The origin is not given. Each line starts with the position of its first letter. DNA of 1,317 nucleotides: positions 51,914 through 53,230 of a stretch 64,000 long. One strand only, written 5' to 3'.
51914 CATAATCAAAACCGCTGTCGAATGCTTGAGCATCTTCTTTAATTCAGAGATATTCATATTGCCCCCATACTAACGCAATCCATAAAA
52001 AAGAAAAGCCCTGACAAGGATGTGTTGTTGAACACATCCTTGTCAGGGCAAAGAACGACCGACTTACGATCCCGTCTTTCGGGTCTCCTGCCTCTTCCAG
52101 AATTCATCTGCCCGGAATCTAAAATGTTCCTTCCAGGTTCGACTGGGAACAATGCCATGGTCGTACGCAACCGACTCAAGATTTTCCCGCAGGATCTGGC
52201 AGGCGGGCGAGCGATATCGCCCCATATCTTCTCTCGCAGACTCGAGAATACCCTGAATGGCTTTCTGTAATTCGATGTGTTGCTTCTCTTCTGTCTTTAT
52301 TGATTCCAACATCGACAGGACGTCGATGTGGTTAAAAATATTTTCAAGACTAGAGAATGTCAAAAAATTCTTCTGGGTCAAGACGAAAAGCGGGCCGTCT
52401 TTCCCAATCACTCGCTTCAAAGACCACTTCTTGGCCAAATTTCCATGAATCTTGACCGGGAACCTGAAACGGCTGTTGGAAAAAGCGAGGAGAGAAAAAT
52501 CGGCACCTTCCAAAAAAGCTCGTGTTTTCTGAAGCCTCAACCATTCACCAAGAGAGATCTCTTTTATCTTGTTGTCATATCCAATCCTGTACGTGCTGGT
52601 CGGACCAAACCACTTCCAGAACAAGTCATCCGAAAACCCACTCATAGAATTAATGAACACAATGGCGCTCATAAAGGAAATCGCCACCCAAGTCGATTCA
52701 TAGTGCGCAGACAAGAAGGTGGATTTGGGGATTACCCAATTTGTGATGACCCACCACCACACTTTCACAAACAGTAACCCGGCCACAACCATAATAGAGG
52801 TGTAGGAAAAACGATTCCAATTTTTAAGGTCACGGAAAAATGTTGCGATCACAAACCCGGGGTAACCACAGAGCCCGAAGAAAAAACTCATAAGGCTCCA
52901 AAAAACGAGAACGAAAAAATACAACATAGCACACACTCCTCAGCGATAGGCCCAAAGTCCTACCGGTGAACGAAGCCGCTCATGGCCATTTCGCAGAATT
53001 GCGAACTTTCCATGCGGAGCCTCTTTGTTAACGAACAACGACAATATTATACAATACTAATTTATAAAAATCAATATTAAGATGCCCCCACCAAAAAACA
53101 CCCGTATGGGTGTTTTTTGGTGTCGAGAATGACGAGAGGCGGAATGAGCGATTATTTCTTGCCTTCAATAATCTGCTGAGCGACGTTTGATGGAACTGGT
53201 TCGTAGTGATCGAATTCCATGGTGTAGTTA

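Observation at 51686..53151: Two-gene insertion (own promoter, 290-aa membrane protein, strong terminator, Phd/YefM-like protein) splitting the conserved fusA-tuf junction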

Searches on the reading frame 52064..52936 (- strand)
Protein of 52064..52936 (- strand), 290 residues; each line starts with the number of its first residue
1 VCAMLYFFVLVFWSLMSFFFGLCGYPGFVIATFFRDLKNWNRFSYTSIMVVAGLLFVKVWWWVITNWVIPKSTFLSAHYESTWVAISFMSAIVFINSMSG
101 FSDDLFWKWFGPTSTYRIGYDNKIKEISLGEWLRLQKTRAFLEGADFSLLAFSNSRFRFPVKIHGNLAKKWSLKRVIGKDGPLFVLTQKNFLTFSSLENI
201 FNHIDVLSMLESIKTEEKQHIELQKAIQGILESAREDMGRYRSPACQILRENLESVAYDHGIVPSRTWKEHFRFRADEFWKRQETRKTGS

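Call 3: search_protein_families(library=pfam, proteins=[window:52064-52936:-], max_evalue=10)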
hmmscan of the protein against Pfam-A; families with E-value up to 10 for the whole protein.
window:52064-52936:- (290 aa): 1 family
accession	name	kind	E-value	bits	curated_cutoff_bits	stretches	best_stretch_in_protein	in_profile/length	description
PF18920.5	DUF5671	-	0.18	12.1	28.4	1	5-112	2-112/132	Domain of unknown function (DUF5671)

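Call 4: search_protein_families(library=ncbifam, proteins=[window:52064-52936:-], max_evalue=10)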
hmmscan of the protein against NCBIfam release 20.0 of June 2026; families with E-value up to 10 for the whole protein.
window:52064-52936:- (290 aa): 0 families

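Call 6: find_homologous_proteins(query=window:52064-52936:-, max_evalue=0.001)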
Query window:52064-52936:- (290 aa): 3 proteins with E <= 0.001 among 823 candidates.
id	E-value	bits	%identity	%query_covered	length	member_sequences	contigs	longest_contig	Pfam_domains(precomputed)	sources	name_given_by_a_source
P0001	2.0e-173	594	100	90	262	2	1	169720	-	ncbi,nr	ncbi:MAG: hypothetical protein KBC81_00485 [Candidatus Pacebacteria bacterium]|nr:hypothetical prote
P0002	2.8e-90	321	52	98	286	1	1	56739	-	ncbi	-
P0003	9.5e-88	313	52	98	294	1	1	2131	-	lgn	-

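Call 22: find_homologous_proteins(query=A2, max_evalue=0.001)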
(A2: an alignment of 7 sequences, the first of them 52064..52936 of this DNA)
Query A2 (7 sequences) (290 aa, profile of the alignment): 29 proteins with E <= 0.001 among 8000 candidates.
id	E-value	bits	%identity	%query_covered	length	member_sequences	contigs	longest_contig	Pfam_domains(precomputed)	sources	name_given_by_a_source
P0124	2.3e-83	298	25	42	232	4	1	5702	-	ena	-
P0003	1.7e-81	291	52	98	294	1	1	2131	-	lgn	-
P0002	4.0e-78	280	52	98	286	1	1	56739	-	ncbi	-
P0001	3.7e-74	267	100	90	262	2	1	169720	-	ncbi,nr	ncbi:MAG: hypothetical protein KBC81_00485 [Candidatus Pacebacteria bacterium]|nr:hypothetical prote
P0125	1.1e-47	181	27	26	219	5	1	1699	-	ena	-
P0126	5.2e-43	165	28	54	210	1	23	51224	-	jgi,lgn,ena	-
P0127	4.1e-42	162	26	52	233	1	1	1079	-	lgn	-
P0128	6.3e-42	162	25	38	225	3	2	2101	-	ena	-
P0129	9.6e-42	161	25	66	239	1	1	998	-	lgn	-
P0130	5.1e-40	156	25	52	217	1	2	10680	-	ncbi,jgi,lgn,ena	-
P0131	4.4e-39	152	26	38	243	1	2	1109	-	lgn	-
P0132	3.6e-38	149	29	28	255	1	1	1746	-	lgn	-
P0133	1.5e-37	147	23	57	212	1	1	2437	-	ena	-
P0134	5.8e-37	145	25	38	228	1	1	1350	-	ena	-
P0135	3.4e-35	140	36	22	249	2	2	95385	-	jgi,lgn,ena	-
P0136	1.5e-34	138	22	38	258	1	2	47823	-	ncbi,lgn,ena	-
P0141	1.1e-28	118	24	59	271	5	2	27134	-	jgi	-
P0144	1.5e-26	111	24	32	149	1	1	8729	-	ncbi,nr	ncbi:MAG: hypothetical protein Q8R55_06080 [Candidatus Taylorbacteria bacterium]|nr:hypothetical pro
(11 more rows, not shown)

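Call 30: find_encoding_contigs(protein=P0136, flank=5000, max_places=2)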
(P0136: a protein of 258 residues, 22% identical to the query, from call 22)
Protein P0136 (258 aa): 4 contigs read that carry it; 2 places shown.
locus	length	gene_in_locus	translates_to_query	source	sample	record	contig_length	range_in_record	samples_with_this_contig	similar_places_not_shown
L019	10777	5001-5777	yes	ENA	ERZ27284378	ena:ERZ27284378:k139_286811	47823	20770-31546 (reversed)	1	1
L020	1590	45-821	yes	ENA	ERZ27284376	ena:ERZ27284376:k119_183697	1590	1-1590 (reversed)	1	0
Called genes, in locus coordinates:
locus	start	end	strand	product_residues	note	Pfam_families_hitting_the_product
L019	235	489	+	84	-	PF00164:Ribosom_S12_S23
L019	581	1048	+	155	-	PF00177:Ribosomal_S7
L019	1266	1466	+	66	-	-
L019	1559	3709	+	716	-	PF00009:GTP_EFTU, PF22042:EF-G_D2, PF03144:GTP_EFTU_D2, PF14492:EFG_III, PF16658:RF3_C (weak), PF03764:EFG_IV, PF00679:EFG_C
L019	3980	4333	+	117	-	PF01909:NTP_transf_2, PF18765:Polbeta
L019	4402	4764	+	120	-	PF01934:HepT-like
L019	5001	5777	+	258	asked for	-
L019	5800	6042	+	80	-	-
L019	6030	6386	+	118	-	-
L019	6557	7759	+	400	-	PF00009:GTP_EFTU, PF03144:GTP_EFTU_D2, PF03143:GTP_EFTU_D3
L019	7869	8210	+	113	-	PF00338:Ribosomal_S10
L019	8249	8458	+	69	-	-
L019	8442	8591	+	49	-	-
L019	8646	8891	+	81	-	-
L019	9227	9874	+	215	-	PF00297:Ribosomal_L3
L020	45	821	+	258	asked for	-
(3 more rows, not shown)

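Call 31: find_encoding_contigs(protein=P0141, flank=5000, max_places=2)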
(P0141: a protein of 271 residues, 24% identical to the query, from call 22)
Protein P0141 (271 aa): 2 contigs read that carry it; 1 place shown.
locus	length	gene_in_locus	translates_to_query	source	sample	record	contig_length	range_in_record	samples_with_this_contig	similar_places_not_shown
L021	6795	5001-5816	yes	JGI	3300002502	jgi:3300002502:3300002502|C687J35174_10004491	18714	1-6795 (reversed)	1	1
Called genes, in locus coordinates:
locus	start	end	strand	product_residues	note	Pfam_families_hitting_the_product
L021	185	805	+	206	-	PF02163:Peptidase_M50 (weak)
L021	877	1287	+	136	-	PF00164:Ribosom_S12_S23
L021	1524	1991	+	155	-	PF00177:Ribosomal_S7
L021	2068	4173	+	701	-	PF00009:GTP_EFTU, PF22042:EF-G_D2, PF03144:GTP_EFTU_D2, PF14492:EFG_III, PF16658:RF3_C (weak), PF03764:EFG_IV, PF00679:EFG_C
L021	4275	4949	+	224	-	PF01797:Y1_Tnp (weak)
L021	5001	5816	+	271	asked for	-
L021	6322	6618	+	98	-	-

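Call 32: find_encoding_contigs(protein=P0144, flank=5000, max_places=2)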
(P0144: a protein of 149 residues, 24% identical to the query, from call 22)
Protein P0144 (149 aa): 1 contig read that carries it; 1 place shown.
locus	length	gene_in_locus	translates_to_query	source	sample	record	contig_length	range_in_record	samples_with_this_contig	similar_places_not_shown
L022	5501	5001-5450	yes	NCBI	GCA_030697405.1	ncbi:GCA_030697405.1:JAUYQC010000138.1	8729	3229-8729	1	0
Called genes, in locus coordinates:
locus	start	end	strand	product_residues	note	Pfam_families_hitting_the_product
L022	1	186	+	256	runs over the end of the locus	-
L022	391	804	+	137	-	PF00164:Ribosom_S12_S23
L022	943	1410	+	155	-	PF00177:Ribosomal_S7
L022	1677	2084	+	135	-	-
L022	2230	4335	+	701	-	PF00009:GTP_EFTU, PF22042:EF-G_D2, PF03144:GTP_EFTU_D2, PF14492:EFG_III, PF16658:RF3_C (weak), PF03764:EFG_IV, PF00679:EFG_C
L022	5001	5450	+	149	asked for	-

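Call 39: predict_structure(alignment_id=A3)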
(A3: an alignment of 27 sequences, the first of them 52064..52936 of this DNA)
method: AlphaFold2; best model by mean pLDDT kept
length: 290 residues; sequences in the alignment: 27
mean_pLDDT: 74.5   pTM: 0.40
mean pLDDT of the five models: 74.5, 70.3, 70.0, 68.5, 68.2
residues with pLDDT >= 90: 9; 70-90: 191; 50-70: 82; < 50: 8
segments of 3 or more residues with pLDDT < 50: 22-24
pLDDT, mean of each block of 10 residues (from residue 1): 72 67 55 73 75 83 82 73 80 68 66 85 88 83 80 69 84 82 76 53 67 80 84 87 86 81 63 55 66
secondary structure, 60 per line:
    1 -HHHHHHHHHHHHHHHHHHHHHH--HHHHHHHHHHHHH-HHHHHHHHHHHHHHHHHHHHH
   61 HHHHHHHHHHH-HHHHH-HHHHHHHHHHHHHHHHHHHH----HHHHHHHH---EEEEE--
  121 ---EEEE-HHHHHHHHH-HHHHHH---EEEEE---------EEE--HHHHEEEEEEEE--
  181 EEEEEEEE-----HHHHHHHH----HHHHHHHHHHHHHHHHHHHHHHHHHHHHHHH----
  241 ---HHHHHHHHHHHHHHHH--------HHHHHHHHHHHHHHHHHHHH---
elements in order: H2-23 H26-38 H40-71 H73-77 H79-98 H103-110 E114-118 E124-127 H129-137 H139-144 E148-152 E162-164 H167-170 E171-178 E181-188 H194-201 H206-236 H244-259 H268-287

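Call 45: search_protein_families(library=padloc, proteins=[window:52064-52936:-], max_evalue=1)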
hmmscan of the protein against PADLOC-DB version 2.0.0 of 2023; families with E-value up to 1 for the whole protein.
window:52064-52936:- (290 aa): 1 family
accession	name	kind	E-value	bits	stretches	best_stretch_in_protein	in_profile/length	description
PDLC03568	REase_II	-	0.016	12.5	1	178-217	98-137/281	Type II restriction enzyme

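Call 46: search_protein_families(library=phrogs, proteins=[window:52064-52936:-], max_evalue=1)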
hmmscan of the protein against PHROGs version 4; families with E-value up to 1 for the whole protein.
window:52064-52936:- (290 aa): 1 family
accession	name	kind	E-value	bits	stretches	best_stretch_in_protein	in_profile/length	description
phrog_28543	-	unknown function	0.21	12.5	1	189-237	2-51/65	-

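Call 66: search_protein_families(library=pfam, alignment_id=A3, max_evalue=0.1)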
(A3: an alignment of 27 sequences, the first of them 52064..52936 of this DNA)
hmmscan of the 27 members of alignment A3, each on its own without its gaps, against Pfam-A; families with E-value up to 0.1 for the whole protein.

A. member 1, window:52064-52936:- (290 aa): 0 families

B. families by the number of members that match (of 27 scanned): 35 families (the first 25 are shown)
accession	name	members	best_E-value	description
PF01367.25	5_3_exonuc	7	0.0051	5'-3' exonuclease, C-terminal SAM fold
PF06005.17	ZapB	2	0.0024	Cell division protein ZapB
PF23195.1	UBQLN1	2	0.0098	Ubiquilin-1-like domain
PF23804.1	DUF7179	2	0.014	Family of unknown function (DUF7179)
PF19111.5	DUF5798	2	0.041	Family of unknown function (DUF5798)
PF13094.11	CENP-Q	1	0.00078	CENP-Q, a CENPA-CAD centromere complex subunit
PF24922.1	ACBP4_C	1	0.0023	Acyl-CoA-binding domain-containing protein 4-6, C-terminal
PF11796.13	DUF3323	1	0.0055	Protein of unknown function N-terminus (DUF3323)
PF09602.15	PhaP_Bmeg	1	0.0055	Polyhydroxyalkanoic acid inclusion protein (PhaP_Bmeg)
PF18288.6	FAA_hydro_N_2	1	0.0065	Fumarylacetoacetase N-terminal domain 2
PF17098.10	Wtap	1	0.0089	WTAP/Mum2p family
PF18757.6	Nmad5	1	0.0092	Nucleotide modification associated domain 5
PF08614.16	ATG16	1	0.0098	Autophagy protein 16 (ATG16)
PF19353.4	DUF5930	1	0.011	Family of unknown function (DUF5930)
PF03961.19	FapA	1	0.013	Flagellar Assembly Protein A beta solenoid domain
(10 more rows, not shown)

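Call 67: search_solved_structures(query=A3, max_evalue=1)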
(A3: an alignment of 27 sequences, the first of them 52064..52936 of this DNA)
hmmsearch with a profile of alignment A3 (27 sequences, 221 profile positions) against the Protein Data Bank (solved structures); distinct sequences matched with E-value up to 1: 7.
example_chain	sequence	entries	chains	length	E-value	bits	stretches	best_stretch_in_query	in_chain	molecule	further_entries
4r4m_A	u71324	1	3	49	0.19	14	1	135-164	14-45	cGMP-dependent protein kinase 1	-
4r4l_A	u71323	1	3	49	0.47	12.7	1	135-161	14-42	cGMP-dependent protein kinase 1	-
1xaw_A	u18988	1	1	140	0.62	12.3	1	128-190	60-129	Occludin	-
1fos_F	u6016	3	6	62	0.78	12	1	135-173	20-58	C-JUN PROTO-ONCOGENE PROTEIN | PROTO-ONCOGENE C-JUN | Viral jun transforming protein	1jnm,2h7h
6tdu_AN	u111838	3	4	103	0.79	11.9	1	132-169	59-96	inhibitor of F1 (IF1)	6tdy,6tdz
1t2k_C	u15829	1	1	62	0.84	11.9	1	135-173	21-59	Transcription factor AP-1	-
1zxa_A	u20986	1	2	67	0.91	11.7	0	135-161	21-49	cGMP-dependent protein kinase 1, alpha isozyme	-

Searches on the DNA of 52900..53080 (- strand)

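Call 88: build_rna_model(alignment_id=A7, structure=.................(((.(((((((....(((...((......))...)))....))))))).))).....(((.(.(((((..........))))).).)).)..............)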
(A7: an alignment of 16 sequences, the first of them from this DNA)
Model R1 built from alignment A7 (16 sequences, 121 columns); structure: as given.
model positions 105; base pairs 24; branch points 1; effective number of sequences 1.57; information 0.59 bits per position. Calibrated on 0.2 Mb of random sequence (short: E-values are rough).
structure used (alignment columns):
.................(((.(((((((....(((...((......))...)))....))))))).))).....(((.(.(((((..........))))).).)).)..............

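Call 89: search_with_rna_model(model_id=R1, sources=[window, L001, L002, L005, L006, L007, L008, L009, L010, L011, L012, L013, L014, L015, L016, L017, L018, L019, L021, L022, L023, L024, L025, L026, L027, L028, L031, L033, L034, L035, L036, L037, L040, L041, L043, L045, L046, L047, L048, L049, L050, L051, L052, L053, L055, L056, L057, L058, L059, L060, L061, L062, L063, L064, L065, L066, L067, L068], max_evalue=1, make_alignment=true)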
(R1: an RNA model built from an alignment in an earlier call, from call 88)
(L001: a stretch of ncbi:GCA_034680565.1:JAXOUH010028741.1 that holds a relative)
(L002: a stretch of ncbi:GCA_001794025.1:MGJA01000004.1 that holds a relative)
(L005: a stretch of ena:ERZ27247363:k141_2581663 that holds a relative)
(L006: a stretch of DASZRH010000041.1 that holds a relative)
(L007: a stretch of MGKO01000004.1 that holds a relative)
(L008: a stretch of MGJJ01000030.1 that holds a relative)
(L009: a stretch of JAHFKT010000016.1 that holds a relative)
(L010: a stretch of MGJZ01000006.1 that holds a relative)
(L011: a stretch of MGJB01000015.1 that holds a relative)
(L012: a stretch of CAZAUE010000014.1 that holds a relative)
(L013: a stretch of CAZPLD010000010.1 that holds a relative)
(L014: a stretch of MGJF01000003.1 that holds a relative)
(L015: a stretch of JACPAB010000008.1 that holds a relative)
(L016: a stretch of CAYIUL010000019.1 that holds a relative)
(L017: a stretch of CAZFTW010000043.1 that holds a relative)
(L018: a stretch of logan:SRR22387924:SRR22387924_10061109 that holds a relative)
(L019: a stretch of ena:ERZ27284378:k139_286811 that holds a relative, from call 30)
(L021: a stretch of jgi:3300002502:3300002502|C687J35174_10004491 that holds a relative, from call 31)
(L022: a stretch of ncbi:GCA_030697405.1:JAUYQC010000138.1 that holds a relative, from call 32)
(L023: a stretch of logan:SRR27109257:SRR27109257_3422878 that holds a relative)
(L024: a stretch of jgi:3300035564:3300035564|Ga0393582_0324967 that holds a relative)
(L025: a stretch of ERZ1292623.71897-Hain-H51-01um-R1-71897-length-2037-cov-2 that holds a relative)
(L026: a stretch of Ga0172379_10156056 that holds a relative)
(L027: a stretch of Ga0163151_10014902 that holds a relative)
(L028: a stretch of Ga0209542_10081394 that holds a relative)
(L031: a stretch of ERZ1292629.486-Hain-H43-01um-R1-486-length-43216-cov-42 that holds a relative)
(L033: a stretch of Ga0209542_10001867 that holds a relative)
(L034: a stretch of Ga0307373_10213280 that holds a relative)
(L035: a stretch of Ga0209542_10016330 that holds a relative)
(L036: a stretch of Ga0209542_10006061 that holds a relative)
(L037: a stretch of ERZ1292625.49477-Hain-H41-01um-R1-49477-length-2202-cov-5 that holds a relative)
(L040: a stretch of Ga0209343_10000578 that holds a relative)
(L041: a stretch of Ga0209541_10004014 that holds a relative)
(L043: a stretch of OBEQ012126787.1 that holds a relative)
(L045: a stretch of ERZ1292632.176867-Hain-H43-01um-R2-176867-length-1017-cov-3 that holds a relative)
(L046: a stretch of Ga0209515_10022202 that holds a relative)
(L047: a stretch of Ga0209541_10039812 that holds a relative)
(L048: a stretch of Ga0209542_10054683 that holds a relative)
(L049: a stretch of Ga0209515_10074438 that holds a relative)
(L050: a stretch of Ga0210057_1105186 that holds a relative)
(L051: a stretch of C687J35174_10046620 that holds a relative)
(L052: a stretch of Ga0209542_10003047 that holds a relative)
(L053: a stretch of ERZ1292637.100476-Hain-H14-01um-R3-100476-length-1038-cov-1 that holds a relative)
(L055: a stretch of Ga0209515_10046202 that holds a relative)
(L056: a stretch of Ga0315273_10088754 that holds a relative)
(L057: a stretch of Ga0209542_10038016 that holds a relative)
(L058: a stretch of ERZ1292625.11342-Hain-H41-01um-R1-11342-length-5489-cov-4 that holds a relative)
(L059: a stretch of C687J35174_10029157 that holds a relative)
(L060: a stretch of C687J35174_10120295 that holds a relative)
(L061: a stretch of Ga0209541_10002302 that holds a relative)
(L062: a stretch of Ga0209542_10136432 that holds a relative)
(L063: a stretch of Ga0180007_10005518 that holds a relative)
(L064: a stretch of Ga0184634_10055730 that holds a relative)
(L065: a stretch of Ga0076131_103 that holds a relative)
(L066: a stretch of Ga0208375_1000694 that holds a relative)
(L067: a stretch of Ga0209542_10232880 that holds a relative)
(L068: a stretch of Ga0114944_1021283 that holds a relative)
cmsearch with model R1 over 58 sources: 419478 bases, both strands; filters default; matches with E-value up to 1: 22.
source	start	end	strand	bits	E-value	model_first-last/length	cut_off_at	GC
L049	607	711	+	121.3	7.9e-34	1-105/105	no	0.59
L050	417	523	+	118.8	4.5e-33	1-105/105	no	0.58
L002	5025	5131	+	113.7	1.6e-31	1-105/105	no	0.56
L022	4689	4799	+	112.1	4.9e-31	1-105/105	no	0.59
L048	2938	3044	+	108.8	4.9e-30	1-105/105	no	0.59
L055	143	252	+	108.8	5.1e-30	1-105/105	no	0.58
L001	4927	5032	+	106.9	1.9e-29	1-105/105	no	0.52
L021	5008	5114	+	105.4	5.5e-29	1-105/105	no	0.56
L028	989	1094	+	105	7.4e-29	1-105/105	no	0.56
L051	1895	2004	+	103.1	2.7e-28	1-105/105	no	0.55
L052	3826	3935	+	103.1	2.7e-28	1-105/105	no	0.55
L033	4084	4189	+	102.8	3.3e-28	1-105/105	no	0.57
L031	4077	4182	+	102.6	4e-28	1-105/105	no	0.57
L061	3927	4039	+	102.1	5.7e-28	1-105/105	no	0.57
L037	307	445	+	100.3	2e-27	1-105/105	no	0.53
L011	3800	3910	+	98.9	5.4e-27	1-105/105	no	0.58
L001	3949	4051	+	93.3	2.7e-25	1-105/105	no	0.52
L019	4892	5003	+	91.3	1.1e-24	1-105/105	no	0.54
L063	31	205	+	75.8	5.7e-20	1-105/105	no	0.61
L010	4054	4159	+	57.7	2e-14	1-105/105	no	0.58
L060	684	786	-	18.7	0.014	1-105/105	no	0.55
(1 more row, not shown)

Alignment A8: 22 matches aligned to the model, 210 columns, each read 5' to 3' on its own strand. Consensus structure (alignment columns), stored with it:
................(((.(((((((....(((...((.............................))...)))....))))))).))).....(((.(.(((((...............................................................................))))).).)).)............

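Call 90: search_rna_families(source=window, start=52900, end=53080, threshold=evalue, max_evalue=10)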
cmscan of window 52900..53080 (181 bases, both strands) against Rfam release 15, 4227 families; matches with E-value up to 10: 1.
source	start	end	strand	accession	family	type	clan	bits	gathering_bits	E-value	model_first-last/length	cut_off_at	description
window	52938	52987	-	RF01136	sR28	Gene; snRNA; snoRNA; CD-box;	-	8.5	39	5.3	1-55/55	no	Small nucleolar RNA sR28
